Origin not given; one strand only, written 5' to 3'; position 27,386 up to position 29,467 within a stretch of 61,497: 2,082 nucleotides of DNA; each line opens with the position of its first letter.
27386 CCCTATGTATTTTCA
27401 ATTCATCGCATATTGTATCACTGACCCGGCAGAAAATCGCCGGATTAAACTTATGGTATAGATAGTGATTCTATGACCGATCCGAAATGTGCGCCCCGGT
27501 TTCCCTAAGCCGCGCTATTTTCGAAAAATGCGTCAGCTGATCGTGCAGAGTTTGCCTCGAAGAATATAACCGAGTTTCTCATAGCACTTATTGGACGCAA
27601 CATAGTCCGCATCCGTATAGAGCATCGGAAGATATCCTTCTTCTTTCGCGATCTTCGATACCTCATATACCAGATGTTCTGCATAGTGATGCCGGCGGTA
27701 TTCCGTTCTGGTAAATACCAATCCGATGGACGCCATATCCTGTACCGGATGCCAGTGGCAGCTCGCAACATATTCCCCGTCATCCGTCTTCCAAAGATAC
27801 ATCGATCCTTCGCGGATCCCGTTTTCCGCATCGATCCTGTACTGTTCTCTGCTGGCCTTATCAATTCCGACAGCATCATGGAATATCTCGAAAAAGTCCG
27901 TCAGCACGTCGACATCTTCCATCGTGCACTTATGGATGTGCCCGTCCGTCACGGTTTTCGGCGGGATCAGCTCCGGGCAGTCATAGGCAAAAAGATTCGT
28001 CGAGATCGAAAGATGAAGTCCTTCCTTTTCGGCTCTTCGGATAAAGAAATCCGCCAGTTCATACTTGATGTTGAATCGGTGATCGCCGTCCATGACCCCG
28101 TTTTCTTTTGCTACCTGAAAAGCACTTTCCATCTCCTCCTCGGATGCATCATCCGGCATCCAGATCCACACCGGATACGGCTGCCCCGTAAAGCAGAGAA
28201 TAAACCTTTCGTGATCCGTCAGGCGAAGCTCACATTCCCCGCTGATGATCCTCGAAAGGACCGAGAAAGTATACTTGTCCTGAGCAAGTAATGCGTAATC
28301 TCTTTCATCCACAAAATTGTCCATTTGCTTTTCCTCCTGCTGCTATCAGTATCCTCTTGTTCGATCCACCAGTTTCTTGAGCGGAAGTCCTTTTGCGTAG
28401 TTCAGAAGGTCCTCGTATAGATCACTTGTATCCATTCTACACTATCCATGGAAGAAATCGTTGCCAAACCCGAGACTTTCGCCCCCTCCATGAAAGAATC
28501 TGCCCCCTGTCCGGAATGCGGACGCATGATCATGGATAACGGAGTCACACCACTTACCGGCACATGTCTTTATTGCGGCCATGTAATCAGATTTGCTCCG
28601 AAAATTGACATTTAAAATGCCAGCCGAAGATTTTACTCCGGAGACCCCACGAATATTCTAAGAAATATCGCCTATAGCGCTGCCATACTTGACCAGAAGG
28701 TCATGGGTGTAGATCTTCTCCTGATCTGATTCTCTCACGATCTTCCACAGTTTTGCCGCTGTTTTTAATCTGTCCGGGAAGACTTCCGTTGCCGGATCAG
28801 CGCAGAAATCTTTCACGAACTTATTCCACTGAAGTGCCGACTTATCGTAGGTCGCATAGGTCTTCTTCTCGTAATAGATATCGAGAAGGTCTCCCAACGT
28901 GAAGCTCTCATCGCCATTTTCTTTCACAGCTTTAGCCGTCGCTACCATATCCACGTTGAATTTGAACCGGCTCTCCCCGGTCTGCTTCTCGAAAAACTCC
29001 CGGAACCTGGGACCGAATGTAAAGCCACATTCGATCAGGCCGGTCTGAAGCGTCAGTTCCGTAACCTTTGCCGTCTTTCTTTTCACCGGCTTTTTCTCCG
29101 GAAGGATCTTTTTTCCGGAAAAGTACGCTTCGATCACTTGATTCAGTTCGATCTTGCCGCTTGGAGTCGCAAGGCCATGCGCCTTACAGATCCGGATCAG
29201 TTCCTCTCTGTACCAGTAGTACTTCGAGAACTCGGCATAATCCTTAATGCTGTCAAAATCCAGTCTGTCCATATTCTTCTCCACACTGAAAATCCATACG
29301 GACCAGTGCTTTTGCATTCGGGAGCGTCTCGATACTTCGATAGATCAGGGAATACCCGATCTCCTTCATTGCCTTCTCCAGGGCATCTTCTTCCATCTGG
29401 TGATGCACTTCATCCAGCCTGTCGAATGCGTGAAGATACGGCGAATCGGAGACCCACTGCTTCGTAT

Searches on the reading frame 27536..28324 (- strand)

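Call 80: search_protein_families(library=pfam, proteins=[window:27536-28324:-], max_evalue=0.00001)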
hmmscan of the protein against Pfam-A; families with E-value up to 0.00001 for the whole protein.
window:27536-28324:- (263 aa): 3 families
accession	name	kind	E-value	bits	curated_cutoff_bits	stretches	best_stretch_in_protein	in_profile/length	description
PF00583.31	Acetyltransf_1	-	3.8e-11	43.7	20.7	1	159-253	19-116/116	Acetyltransferase (GNAT) family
PF08445.16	FR47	-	3.4e-08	33.8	22.1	1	185-256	9-80/86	FR47-like protein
PF13508.13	Acetyltransf_7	-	1e-05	26.3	27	0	180-254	9-83/84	Acetyltransferase (GNAT) domain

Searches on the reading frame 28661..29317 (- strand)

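Call 80: search_protein_families(library=pfam, proteins=[window:28661-29317:-], max_evalue=0.00001)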
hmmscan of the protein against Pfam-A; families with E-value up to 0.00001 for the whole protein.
window:28661-29317:- (219 aa): 1 family
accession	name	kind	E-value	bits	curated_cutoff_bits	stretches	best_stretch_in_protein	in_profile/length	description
PF18953.6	SAP_new25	-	1.2e-18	66.9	26.3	1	29-76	2-49/51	SAP domain-containing new25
